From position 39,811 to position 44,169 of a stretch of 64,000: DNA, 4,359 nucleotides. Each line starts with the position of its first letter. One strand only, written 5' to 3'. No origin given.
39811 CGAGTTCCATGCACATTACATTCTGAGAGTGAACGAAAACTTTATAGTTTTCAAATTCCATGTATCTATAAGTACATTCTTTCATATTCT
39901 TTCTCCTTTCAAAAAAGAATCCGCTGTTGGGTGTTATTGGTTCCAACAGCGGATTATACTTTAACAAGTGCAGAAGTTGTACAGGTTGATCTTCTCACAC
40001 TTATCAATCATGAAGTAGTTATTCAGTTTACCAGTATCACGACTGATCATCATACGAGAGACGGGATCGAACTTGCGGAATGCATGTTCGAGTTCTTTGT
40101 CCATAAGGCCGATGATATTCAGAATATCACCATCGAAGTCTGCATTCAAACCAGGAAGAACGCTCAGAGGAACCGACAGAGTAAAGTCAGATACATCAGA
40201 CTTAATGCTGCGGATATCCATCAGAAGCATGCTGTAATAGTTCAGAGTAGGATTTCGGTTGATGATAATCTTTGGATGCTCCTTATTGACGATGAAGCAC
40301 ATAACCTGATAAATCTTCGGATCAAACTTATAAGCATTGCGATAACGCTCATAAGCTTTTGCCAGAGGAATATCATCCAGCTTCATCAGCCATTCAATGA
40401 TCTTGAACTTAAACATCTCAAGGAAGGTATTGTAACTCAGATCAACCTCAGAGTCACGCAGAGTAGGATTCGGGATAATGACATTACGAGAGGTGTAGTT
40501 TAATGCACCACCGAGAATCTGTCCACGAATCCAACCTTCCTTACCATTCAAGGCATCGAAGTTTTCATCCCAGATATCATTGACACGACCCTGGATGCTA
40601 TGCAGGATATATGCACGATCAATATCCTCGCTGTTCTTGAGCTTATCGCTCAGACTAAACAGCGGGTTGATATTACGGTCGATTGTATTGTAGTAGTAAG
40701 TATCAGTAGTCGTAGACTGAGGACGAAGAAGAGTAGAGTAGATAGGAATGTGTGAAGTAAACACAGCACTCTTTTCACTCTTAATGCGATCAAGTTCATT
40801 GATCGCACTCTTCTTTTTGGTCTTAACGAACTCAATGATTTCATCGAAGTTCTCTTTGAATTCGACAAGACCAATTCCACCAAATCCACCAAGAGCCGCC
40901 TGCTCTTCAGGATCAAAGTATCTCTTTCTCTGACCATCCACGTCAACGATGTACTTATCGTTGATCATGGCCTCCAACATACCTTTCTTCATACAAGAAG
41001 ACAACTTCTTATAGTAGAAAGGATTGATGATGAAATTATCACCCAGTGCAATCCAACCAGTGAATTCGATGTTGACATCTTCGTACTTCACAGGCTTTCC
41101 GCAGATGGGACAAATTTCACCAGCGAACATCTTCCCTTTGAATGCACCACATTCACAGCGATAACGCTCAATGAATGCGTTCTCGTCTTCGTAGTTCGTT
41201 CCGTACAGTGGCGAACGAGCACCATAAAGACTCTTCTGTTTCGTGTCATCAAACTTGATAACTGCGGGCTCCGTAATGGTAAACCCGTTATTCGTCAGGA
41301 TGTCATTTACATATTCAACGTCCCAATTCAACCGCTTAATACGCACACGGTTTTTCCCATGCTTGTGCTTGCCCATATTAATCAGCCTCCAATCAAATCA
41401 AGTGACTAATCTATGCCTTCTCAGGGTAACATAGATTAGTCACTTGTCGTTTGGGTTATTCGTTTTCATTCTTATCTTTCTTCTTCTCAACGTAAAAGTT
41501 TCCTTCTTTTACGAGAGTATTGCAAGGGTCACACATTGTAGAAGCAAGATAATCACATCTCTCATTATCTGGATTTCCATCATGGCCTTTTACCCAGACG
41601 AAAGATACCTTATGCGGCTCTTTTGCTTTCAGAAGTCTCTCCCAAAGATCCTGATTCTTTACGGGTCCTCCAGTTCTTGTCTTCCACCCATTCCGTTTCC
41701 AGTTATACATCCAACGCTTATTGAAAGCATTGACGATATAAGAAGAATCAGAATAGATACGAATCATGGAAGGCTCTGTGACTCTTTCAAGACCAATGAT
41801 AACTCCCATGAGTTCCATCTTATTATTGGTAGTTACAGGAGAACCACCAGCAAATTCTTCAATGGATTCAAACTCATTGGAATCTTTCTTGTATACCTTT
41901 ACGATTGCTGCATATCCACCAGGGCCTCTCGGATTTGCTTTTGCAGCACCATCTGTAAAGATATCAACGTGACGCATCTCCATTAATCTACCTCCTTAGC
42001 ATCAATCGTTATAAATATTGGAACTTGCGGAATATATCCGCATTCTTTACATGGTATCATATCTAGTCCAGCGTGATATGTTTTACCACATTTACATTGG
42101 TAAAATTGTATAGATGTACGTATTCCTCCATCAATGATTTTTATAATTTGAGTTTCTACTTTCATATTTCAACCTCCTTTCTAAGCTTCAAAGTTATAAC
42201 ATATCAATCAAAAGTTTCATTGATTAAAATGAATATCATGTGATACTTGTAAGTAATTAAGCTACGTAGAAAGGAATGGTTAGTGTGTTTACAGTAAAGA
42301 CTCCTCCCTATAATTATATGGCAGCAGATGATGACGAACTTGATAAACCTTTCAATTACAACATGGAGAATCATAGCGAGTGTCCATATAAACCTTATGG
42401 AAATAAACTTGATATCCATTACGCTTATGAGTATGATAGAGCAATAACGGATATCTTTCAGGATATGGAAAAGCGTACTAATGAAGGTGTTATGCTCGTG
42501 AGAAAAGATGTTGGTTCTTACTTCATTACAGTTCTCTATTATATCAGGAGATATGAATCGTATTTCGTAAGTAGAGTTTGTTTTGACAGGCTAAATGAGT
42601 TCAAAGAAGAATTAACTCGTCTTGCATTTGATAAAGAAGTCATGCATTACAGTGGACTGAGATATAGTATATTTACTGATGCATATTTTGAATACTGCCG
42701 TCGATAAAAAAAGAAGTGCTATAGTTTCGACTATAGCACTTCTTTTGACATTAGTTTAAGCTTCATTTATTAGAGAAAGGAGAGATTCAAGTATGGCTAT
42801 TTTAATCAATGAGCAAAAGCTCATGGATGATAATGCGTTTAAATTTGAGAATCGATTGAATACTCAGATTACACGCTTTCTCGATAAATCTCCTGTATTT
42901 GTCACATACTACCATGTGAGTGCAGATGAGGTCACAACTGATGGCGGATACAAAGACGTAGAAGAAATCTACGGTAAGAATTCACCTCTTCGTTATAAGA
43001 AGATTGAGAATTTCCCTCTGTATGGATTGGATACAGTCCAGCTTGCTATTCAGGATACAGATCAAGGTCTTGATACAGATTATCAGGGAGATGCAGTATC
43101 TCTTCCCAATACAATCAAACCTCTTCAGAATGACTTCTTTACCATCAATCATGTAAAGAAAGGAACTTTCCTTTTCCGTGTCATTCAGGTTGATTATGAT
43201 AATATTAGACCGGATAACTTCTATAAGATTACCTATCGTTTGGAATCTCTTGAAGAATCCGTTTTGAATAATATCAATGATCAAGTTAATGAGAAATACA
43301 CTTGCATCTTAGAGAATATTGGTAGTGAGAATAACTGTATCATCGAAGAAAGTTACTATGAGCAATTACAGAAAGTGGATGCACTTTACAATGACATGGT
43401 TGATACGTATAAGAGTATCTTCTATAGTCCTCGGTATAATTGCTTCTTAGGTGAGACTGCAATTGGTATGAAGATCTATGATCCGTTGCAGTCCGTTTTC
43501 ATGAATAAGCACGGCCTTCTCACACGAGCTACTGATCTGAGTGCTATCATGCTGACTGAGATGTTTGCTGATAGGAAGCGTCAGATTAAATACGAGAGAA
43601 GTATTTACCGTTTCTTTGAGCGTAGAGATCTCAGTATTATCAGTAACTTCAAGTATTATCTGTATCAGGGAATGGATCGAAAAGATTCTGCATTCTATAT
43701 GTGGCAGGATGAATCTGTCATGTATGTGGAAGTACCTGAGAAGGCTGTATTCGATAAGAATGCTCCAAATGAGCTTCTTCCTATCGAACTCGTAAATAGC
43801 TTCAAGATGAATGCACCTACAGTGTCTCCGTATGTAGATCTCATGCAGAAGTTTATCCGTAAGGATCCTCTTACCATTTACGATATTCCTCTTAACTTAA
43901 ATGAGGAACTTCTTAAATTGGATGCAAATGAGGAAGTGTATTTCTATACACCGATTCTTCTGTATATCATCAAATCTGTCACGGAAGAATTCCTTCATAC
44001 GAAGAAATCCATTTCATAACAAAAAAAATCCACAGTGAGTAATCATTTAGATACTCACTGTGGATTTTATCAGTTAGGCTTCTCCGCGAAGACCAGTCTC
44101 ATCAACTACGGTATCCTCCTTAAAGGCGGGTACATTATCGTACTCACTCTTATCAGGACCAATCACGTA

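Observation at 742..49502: AACA-N6-TA motif (class B) upstream of structural-type genes matches the AR9 late-promoter consensus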

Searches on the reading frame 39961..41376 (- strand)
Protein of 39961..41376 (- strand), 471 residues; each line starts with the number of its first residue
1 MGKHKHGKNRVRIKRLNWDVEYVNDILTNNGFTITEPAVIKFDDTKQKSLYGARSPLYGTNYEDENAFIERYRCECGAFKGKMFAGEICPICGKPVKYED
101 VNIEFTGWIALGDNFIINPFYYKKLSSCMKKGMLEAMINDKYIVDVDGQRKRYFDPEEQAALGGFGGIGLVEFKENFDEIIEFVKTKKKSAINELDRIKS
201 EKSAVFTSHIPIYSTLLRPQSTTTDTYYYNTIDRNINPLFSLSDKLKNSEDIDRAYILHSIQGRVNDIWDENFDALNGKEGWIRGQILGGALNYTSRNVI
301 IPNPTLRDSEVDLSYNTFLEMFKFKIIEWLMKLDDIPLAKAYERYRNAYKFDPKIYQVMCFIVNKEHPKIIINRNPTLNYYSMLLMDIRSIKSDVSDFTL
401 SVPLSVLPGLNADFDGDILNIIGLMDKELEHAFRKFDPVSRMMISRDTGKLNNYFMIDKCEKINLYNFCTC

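Call 7: search_protein_families(library=pfam, proteins=[window:39961-41376:-], max_evalue=0.01)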
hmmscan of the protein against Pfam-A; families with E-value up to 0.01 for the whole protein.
window:39961-41376:- (471 aa): 1 family
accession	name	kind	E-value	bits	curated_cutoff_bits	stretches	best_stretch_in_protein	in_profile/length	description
PF00623.25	RNA_pol_Rpb1_2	-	1e-07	32.8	25.3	1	366-421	97-148/166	RNA polymerase Rpb1, domain 2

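Call 8: search_protein_families(library=phrogs, proteins=[window:39961-41376:-], max_evalue=0.001)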
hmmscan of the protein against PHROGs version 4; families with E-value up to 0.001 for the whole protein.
window:39961-41376:- (471 aa): 3 families
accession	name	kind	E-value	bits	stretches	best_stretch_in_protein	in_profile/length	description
phrog_2987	-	DNA, RNA and nucleotide metabolism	1.8e-61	209.3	1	61-463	44-467/478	RNA polymerase beta subunit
phrog_25354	-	unknown function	5.6e-14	51.8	1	274-421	319-458/1216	-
phrog_2986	-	DNA, RNA and nucleotide metabolism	2e-12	47.1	1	108-304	64-256/539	RNA polymerase beta subunit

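Call 95: search_solved_structures(query=window:39961-41376:-, max_evalue=0.001, show_alignments=1)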
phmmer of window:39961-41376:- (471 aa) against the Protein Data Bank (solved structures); distinct sequences matched with E-value up to 0.001: 106 (the best 60 are shown).
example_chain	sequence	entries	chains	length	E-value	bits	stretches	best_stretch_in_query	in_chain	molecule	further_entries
7s01_d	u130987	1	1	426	4.4e-40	141.2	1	99-465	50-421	DNA-directed RNA polymerase beta' subunit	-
7s00_d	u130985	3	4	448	5.4e-40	140.9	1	99-465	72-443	DNA-directed RNA polymerase beta' subunit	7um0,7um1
7ogp_A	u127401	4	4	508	4.7e-18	68.6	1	60-440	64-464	PHIKZ055 | DNA-directed RNA polymerase,PHIKZ056.1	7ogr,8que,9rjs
8gzg_D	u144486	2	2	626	1.3e-13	54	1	263-422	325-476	DNA-directed RNA polymerase subunit gamma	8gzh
8dkc_D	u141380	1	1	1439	3e-13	52.7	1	273-421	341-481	DNA-directed RNA polymerase subunit beta'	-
8syi_D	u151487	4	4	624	1.1e-12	50.8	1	272-426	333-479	DNA-directed RNA polymerase subunit gamma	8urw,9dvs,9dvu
7ye1_D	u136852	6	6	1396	2.6e-12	49.6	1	273-421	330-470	DNA-directed RNA polymerase subunit beta'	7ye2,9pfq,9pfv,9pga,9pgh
5vi5_D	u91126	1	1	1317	3e-12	49.4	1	273-423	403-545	DNA-directed RNA polymerase subunit beta'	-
5tw1_D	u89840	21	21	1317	3e-12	49.4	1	273-423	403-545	DNA-directed RNA polymerase subunit beta'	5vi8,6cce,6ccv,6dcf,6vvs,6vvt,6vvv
8h3v_E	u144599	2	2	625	3e-12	49.4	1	272-435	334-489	DNA-directed RNA polymerase subunit gamma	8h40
6eyd_D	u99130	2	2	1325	3e-12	49.4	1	273-423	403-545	DNA-directed RNA polymerase subunit beta'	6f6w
5uh5_D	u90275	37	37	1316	5.9e-12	48.5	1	273-421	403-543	DNA-directed RNA polymerase subunit beta'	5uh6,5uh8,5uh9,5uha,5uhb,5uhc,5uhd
5zx2_D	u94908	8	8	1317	5.9e-12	48.5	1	273-421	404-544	DNA-directed RNA polymerase subunit beta'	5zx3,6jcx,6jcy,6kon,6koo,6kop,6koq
10mi_D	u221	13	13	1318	5.9e-12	48.5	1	273-421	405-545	DNA-directed RNA polymerase subunit beta'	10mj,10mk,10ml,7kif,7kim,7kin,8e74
7pp4_d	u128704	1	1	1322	6e-12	48.4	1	273-421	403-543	DNA-directed RNA polymerase subunit beta'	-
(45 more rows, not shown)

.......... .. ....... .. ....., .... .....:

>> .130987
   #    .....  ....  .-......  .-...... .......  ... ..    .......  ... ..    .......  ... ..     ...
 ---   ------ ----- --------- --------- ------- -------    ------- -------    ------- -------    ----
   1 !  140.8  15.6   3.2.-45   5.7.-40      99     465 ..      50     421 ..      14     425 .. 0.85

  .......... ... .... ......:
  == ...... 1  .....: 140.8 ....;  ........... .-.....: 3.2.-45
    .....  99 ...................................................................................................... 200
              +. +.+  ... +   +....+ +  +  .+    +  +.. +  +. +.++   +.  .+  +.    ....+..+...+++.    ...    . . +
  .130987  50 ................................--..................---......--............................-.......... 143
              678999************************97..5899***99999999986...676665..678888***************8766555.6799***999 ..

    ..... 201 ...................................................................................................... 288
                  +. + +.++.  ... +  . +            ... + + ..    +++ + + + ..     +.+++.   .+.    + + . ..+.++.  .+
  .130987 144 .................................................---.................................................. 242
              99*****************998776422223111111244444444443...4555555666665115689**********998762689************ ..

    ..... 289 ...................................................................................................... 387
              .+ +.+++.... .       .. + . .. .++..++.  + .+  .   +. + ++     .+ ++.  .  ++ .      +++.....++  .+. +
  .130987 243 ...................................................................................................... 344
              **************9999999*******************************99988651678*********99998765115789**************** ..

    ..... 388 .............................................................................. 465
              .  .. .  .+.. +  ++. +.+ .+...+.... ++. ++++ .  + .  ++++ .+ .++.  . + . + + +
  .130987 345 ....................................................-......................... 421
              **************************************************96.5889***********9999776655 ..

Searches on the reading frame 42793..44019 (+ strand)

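Call 10: search_protein_families(library=phrogs, proteins=[window:42793-44019:+], max_evalue=0.001)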
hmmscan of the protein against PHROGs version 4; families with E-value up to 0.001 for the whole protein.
window:42793-44019:+ (408 aa): 1 family
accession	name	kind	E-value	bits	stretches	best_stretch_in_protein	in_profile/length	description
phrog_3013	-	head and packaging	2e-26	93.9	1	25-396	40-422/426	virion structural protein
